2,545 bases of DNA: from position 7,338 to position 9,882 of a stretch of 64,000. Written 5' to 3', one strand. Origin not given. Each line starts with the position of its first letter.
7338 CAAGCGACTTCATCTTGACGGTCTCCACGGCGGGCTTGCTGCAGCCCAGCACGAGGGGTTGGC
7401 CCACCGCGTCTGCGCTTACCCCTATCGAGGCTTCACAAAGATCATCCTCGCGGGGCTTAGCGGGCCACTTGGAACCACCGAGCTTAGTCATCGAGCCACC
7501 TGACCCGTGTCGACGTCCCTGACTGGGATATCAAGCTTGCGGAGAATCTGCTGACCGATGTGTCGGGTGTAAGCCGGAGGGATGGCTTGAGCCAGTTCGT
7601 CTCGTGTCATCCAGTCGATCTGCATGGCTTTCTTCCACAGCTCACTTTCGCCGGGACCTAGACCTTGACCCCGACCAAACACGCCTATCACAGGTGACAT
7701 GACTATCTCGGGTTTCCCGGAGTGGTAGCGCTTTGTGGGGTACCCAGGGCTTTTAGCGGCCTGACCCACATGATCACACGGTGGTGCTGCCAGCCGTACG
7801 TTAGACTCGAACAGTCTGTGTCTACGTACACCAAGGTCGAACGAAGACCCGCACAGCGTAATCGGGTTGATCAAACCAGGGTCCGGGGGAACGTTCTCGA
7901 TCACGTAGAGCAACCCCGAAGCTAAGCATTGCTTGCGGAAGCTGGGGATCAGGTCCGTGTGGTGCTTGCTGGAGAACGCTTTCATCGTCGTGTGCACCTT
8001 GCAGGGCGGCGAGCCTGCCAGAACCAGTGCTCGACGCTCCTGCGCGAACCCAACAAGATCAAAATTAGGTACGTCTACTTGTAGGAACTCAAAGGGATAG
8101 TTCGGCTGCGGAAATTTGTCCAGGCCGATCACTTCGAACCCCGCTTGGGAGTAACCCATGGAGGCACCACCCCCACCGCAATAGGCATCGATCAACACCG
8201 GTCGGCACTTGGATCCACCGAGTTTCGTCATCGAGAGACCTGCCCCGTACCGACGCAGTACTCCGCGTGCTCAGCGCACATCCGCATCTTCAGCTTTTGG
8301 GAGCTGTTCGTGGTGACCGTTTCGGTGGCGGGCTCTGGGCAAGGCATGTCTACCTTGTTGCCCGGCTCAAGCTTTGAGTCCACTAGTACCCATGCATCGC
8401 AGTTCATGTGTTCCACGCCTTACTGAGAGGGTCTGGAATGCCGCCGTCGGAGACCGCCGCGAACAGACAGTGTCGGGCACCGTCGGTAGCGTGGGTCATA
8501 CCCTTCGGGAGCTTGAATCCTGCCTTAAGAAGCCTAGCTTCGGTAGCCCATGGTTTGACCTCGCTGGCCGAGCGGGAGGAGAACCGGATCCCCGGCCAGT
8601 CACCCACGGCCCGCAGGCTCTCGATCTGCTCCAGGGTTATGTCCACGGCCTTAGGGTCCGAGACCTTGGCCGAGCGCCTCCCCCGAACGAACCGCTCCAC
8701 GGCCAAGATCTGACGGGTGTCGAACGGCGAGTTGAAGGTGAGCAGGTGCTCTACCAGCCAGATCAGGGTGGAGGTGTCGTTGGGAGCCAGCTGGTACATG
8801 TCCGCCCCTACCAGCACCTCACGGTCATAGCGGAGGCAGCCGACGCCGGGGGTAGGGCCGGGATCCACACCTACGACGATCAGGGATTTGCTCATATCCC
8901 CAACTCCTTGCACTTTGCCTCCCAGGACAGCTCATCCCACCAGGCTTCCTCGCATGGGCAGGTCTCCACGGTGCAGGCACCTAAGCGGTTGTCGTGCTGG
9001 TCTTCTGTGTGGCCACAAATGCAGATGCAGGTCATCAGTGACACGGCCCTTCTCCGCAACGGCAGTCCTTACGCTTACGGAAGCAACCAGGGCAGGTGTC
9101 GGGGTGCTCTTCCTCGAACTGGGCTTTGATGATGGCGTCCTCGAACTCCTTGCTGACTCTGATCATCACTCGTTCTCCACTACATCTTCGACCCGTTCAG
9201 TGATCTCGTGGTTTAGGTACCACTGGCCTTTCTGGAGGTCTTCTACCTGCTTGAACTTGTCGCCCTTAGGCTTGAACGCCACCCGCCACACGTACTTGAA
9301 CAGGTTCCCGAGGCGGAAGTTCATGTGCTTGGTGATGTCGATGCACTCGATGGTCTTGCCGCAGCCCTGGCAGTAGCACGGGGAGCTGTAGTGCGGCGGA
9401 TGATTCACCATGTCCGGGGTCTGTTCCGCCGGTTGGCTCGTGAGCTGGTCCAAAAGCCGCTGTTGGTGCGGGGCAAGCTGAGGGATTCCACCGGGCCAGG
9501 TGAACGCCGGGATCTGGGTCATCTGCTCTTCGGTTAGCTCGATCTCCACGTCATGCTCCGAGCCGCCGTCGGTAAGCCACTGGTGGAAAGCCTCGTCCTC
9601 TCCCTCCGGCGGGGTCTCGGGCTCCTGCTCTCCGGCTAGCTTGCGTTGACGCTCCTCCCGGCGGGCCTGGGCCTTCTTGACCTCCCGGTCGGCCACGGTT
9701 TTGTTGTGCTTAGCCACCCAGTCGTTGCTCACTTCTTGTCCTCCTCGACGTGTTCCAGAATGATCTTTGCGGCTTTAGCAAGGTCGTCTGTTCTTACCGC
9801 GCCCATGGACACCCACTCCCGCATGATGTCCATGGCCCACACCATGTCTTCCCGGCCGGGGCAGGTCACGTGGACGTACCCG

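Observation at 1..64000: Sense-strand over-representation of the pentamer CTAAG, created in all three reading frames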

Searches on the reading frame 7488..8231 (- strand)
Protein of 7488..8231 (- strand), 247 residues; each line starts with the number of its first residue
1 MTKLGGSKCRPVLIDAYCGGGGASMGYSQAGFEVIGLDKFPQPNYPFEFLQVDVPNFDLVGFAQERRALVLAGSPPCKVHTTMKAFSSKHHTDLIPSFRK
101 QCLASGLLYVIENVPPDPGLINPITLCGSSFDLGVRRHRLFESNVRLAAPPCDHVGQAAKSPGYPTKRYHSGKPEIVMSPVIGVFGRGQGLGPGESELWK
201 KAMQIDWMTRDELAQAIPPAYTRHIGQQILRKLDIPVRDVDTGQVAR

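Call 23: search_protein_families(library=pfam, proteins=[window:7488-8231:-], max_evalue=0.01)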
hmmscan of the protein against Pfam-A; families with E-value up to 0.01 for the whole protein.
window:7488-8231:- (247 aa): 0 families

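Call 42: search_protein_families(library=phrogs, proteins=[window:7488-8231:-], max_evalue=0.001)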
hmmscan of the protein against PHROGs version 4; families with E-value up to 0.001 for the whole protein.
window:7488-8231:- (247 aa): 3 families
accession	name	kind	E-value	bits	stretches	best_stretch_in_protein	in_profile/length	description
phrog_363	-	other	1.6e-21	77.8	1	11-232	54-217/327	DNA methyltransferase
phrog_116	-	other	6.9e-05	22.3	1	13-81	210-284/779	DNA methyltransferase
phrog_5999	-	other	0.00052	21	0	13-39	5-34/109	DNA methyltransferase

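Call 44: search_protein_families(library=ncbifam, proteins=[window:7488-8231:-], max_evalue=0.1)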
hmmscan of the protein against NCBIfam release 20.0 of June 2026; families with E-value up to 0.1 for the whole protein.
window:7488-8231:- (247 aa): 0 families

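Call 45: search_solved_structures(query=window:7488-8231:-, max_evalue=1, show_alignments=2)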
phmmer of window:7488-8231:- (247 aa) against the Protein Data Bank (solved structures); distinct sequences matched with E-value up to 1: 3.
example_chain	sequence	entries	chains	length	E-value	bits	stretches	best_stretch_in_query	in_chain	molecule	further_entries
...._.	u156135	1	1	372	0.011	18.5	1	5-81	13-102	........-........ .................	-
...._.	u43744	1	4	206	0.49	13.1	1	8-41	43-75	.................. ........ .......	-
3gdh_A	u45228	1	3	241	0.61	12.8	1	8-41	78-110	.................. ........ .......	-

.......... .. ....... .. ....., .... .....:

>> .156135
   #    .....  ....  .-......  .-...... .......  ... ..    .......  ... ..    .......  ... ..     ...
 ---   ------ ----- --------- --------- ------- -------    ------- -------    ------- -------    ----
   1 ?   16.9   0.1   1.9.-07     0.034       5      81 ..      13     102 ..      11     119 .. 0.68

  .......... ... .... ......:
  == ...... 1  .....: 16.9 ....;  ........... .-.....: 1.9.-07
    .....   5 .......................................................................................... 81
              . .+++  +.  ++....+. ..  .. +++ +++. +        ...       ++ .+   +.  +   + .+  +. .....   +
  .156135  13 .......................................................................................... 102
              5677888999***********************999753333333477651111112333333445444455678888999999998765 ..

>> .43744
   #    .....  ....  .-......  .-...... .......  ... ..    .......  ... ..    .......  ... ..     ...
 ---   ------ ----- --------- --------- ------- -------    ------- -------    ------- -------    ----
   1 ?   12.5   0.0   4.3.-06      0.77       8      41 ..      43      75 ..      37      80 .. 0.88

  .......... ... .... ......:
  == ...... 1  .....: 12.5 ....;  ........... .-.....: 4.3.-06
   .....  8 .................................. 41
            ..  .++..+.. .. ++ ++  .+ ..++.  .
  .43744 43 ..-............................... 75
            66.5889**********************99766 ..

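Call 46: find_related_loci(query=window:7488-8231:-, collection=viral_contigs, flank=10000)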
Query window:7488-8231:- (247 aa) in viral_contigs; peptide patterns used: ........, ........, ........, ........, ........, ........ (x = any residue, [..] = any of these).
206 stretches matched a pattern; 205 encode a relative of the query (tblastn E <= 1e-3); the best 80 are kept; 80 distinct loci.
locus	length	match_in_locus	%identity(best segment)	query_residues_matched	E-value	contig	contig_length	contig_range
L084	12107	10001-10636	50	10-230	3e-55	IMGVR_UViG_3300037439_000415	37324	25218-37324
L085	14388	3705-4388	43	8-244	1e-54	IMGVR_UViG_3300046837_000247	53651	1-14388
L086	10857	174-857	43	8-244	1e-54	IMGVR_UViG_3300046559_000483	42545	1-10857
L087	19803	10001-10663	44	10-246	1e-52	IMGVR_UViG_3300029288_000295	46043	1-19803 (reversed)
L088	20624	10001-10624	46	6-233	6e-53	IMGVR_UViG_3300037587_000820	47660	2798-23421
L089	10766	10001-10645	47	10-233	2e-52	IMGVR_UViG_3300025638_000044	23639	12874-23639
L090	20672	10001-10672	45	7-233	4e-52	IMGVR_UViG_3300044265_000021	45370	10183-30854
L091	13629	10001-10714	41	6-234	1e-51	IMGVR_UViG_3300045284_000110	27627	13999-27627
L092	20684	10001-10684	44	6-233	1e-51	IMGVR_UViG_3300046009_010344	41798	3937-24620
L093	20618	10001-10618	44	10-233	8e-51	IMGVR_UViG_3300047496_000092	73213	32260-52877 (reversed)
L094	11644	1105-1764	48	7-233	3e-50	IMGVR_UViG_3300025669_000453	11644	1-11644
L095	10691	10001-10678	43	8-235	1e-49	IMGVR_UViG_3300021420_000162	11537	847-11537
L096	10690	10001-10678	43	8-235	1e-49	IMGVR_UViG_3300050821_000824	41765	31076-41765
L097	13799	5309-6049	41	7-238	3e-49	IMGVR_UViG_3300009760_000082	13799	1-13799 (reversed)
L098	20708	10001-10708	46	11-230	8e-49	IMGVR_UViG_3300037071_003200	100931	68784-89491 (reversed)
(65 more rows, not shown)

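Call 47: search_dna_similar(query=window:7488-8231:-, collection=phages, mode=protein, max_rows=40, max_evalue=0.001)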
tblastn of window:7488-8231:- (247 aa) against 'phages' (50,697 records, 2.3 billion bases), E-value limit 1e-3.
Records with a match: 325; places in all: 330; records where one place covers at least 80% of the query: 303.
Best place of each record, by identity: <60% 325.
By first word of the organism name: Mycobacterium 190; Streptomyces 52; Paenibacillus 28; Arthrobacter 22; Gordonia 20; Vibrio 7; Rhodococcus 6.
By host as written in the record: Mycobacterium smegmatis mc2 155 140; Mycobacterium smegmatis mc#155 19; Gordonia terrae 3612 17; Streptomyces griseus ATCC 10137 17; Arthrobacter sp. ATCC 21022 15; - 13; Mycobacterium sp. 10; Paenibacillus larvae 2017 10; and 29 more.
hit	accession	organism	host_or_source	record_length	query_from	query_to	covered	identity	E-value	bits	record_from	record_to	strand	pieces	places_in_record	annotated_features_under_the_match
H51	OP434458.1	Gordonia phage Malisha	Gordonia terrae 3612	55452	10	233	91%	43.9%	1e-44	165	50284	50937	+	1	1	85: DNA methyltransferase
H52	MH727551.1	Mycobacterium phage Kalah2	Mycobacterium smegmatis mc2 155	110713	11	237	92%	43.0%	1e-39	150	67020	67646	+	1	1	113: DNA methyltransferase | 114: HNH endonuclease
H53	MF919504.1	Mycobacterium phage DmpstrDiver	Mycobacterium smegmatis mc2 155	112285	11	237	92%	43.0%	1e-39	150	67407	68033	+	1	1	DNA methyltransferase | HNH endonuclease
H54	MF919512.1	Mycobacterium phage Klein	Mycobacterium smegmatis mc2 155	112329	11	237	92%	43.0%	1e-39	150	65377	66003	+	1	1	DNA methyltransferase | HNH endonuclease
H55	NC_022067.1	Mycobacterium phage Wanda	Mycobacterium smegmatis mc2 155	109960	11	237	92%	43.0%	2e-39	150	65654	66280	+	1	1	121: DNA cytosine methyltransferase | 122: HNH endonuclease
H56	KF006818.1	Mycobacterium phage Wanda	Mycobacterium smegmatis mc2 155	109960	11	237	92%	43.0%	2e-39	150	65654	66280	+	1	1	121: DNA methyltransferase | 122: HNH endonuclease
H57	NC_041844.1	Mycobacterium phage Optimus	Mycobacterium smegmatis mc2 155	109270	11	237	92%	43.0%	2e-39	150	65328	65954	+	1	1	112: DNA cytosine methyltransferase | 113: HNH endonuclease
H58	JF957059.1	Mycobacterium phage Optimus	Mycobacterium smegmatis mc2 155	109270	11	237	92%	43.0%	2e-39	150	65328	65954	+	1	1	112: DNA methyltransferase | 113: HNH endonuclease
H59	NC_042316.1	Mycobacterium phage Baka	Mycobacterium smegmatis mc2 155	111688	11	237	92%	43.0%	2e-39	150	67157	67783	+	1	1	121: DNA cytosine methyltransferase | 122: HNH endonuclease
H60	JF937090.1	Mycobacterium phage Baka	Mycobacterium smegmatis mc2 155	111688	11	237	92%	43.0%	2e-39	150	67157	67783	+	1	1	121: DNA methyltransferase | 122: HNH endonuclease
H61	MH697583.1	Mycobacterium phage EricMillard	soil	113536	11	237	92%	43.0%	2e-39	150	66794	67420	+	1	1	113: DNA methyltransferase | 114: HNH endonuclease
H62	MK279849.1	Mycobacterium phage Duke13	Mycobacterium smegmatis mc2 155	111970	11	236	91%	43.2%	2e-39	150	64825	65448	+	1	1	116: DNA methyltransferase | 117: HNH endonuclease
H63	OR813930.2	Mycobacterium phage WXIN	Mycolicibacterium septicum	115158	10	237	92%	42.8%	1e-45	168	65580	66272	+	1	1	hypothetical protein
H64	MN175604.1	Gordonia phage PhorbesPhlower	Gordonia terrae 3612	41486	3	235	94%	41.1%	3e-43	161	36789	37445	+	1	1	62: DNA methyltransferase | 61: hypothetical protein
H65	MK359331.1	Mycobacterium phage Rajelicia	Mycobacterium smegmatis mc2 155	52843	13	235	90%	42.5%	1e-32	130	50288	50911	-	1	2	84: DNA methyltransferase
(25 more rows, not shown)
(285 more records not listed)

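Call 56: find_homologous_proteins(query=window:7488-8231:-, max_evalue=1e-20)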
Query window:7488-8231:- (247 aa): 7612 proteins with E <= 1e-20 among 8000 candidates; the best 120 are listed.
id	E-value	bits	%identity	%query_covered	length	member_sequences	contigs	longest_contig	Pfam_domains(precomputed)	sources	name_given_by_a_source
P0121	1.9e-153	527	98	93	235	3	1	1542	-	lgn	-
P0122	1.1e-111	391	74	91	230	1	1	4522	-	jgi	jgi:DNA (cytosine-5)-methyltransferase 1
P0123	2.3e-109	383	72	91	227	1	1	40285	-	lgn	-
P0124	1.6e-108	380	72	91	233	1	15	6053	-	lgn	-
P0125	5.2e-101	356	73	85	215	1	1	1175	-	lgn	-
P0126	1.4e-93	331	62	93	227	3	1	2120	-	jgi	jgi:DNA (cytosine-5)-methyltransferase 1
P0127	6.7e-89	316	61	91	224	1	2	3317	-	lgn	-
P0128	2.2e-88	314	62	91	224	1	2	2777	-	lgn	-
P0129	4.2e-88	313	62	91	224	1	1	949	-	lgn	-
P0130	3.2e-87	310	63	91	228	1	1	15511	-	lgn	-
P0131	6.3e-87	309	60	91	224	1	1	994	-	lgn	-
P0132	1.2e-86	308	61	94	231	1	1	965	-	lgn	-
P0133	2.5e-86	307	61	91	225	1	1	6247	-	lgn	-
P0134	7.6e-86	306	63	91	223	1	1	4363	-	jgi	jgi:DNA (cytosine-5)-methyltransferase 1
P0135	2.1e-84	301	60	93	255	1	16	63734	PF00145.24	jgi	jgi:DNA (cytosine-5)-methyltransferase 1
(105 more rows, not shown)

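Call 57: find_encoding_contigs(protein=P0123, flank=10000, max_places=1)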
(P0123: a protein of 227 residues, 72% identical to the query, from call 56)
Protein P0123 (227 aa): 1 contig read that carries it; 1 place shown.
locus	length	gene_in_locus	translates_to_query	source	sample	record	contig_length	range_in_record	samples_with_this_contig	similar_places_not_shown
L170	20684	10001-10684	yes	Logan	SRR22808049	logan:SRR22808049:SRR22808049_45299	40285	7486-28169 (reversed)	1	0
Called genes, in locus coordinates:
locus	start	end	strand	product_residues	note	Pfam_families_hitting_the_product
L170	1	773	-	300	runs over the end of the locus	-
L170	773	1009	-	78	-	-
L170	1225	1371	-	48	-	-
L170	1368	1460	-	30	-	-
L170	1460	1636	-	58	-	-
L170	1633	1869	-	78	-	-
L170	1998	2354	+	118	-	PF19610:DUF6115 (faint), PF02796:HTH_7 (faint), PF13384:HTH_23 (faint), PF04545:Sigma70_r4 (faint), PF08281:Sigma70_r4_2 (faint), PF13936:HTH_38 (faint), PF13518:HTH_28 (faint)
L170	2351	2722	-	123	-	-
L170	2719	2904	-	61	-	-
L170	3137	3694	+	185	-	PF02467:Whib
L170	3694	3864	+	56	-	-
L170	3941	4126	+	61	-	-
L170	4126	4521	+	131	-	-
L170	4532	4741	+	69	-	-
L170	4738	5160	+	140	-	PF18909:dGTP_diPhyd_N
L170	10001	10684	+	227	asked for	-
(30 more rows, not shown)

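Call 58: find_encoding_contigs(protein=P0124, flank=10000, max_places=3)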
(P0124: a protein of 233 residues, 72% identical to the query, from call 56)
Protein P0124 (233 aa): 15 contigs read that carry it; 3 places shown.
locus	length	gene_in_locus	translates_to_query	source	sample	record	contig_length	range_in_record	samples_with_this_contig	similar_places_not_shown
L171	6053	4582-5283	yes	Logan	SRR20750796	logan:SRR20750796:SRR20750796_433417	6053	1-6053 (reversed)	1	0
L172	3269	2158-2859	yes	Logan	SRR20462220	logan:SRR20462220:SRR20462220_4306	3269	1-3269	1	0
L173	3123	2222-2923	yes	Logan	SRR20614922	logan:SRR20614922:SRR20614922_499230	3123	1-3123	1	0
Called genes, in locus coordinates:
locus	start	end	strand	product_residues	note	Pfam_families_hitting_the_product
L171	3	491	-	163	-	?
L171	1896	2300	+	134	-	-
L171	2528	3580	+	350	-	PF09588:YqaJ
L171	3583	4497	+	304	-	PF03837:RecT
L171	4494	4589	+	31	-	-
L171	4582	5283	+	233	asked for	-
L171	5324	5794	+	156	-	-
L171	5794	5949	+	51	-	-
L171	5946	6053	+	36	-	?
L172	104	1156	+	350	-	PF09588:YqaJ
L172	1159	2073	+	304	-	PF03837:RecT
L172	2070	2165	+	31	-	-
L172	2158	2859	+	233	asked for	-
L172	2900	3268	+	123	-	?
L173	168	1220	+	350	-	PF09588:YqaJ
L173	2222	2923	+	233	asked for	-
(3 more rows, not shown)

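Call 59: find_encoding_contigs(protein=P0130, flank=10000, max_places=1)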
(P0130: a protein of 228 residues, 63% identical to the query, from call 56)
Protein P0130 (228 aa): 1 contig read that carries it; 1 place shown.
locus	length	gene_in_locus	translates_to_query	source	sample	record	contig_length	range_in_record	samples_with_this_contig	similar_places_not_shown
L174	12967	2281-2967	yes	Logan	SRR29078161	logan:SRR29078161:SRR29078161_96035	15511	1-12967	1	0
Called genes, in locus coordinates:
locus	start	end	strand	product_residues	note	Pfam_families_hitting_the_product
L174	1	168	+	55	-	?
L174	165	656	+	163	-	PF13392:HNH_3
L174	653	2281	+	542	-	PF00270:DEAD, PF04851:ResIII, PF18766:SWI2_SNF2, PF00271:Helicase_C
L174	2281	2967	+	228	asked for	-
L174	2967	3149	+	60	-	-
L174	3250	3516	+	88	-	-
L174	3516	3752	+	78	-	-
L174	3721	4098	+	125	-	PF02467:Whib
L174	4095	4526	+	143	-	PF05866:RusA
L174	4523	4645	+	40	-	-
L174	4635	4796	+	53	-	-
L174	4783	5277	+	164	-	-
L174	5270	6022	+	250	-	PF10547:P22_AR_N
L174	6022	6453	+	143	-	-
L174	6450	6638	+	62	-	-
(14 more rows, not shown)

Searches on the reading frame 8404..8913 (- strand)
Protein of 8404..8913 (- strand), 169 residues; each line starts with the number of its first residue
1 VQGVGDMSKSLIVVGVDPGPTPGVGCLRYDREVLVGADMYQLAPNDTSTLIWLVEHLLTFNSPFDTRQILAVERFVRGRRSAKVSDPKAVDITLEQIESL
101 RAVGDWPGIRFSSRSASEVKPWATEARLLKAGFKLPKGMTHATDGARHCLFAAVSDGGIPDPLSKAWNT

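Call 23: search_protein_families(library=pfam, proteins=[window:8404-8913:-], max_evalue=0.01)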
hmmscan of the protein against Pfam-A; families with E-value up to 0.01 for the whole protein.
window:8404-8913:- (169 aa): 0 families

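Call 42: search_protein_families(library=phrogs, proteins=[window:8404-8913:-], max_evalue=0.001)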
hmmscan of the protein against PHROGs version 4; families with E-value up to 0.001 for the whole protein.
window:8404-8913:- (169 aa): 1 family
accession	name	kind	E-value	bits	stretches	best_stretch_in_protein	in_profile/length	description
phrog_1981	-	unknown function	5.3e-06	27.3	1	5-153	21-181/217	-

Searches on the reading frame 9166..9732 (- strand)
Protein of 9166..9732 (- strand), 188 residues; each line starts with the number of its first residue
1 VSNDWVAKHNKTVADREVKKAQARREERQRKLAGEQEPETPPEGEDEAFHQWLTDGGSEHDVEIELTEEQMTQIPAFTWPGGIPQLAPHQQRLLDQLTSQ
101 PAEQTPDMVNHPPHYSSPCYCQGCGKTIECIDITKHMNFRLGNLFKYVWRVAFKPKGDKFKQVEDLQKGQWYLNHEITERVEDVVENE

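Call 23: search_protein_families(library=pfam, proteins=[window:9166-9732:-], max_evalue=0.01)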
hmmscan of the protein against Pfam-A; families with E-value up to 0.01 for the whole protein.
window:9166-9732:- (188 aa): 1 family
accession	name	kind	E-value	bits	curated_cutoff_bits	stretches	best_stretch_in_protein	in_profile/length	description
PF11753.13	DUF3310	-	2.4e-07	31.1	24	1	109-174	1-60/60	Protein of unknwon function (DUF3310)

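Call 64: search_protein_families(library=phrogs, proteins=[window:9166-9732:-], max_evalue=0.001)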
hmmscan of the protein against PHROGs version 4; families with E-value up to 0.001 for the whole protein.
window:9166-9732:- (188 aa): 17 families
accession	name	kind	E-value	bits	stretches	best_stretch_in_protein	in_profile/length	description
phrog_2781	-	unknown function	6.7e-30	106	1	97-185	165-249/253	-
phrog_236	-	other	1.8e-21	78.2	1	44-184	179-309/431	nucleotide kinase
phrog_11324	-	other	8.1e-21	76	1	103-181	5-72/139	nucleotide kinase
phrog_4897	-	other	2e-16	61.6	1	56-179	101-179/186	kinase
phrog_26005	-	unknown function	2.2e-14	54.6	1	102-178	237-304/310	-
phrog_1689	-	other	7.5e-12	46.6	1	102-183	160-237/243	nucleotide kinase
phrog_4824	-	unknown function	4.3e-10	40.7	1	126-176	15-59/128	-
phrog_32366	-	unknown function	6.2e-10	40.3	1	104-177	4-66/170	-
phrog_13649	-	unknown function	6.1e-09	37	1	106-172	3-58/127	-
phrog_2387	-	other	1e-08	36.5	1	107-182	3-73/147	nucleotide kinase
phrog_4472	-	other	6.1e-08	33.5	1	104-178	9-75/100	nucleotide kinase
phrog_18538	-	unknown function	2.2e-07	32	1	107-176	3-67/159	-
phrog_4943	-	unknown function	1.5e-06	29.8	1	99-179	81-158/166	-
phrog_27369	-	unknown function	5.8e-06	27.1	1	127-184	175-240/275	-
phrog_25460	-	unknown function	8.8e-06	26.5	1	120-182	83-142/144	-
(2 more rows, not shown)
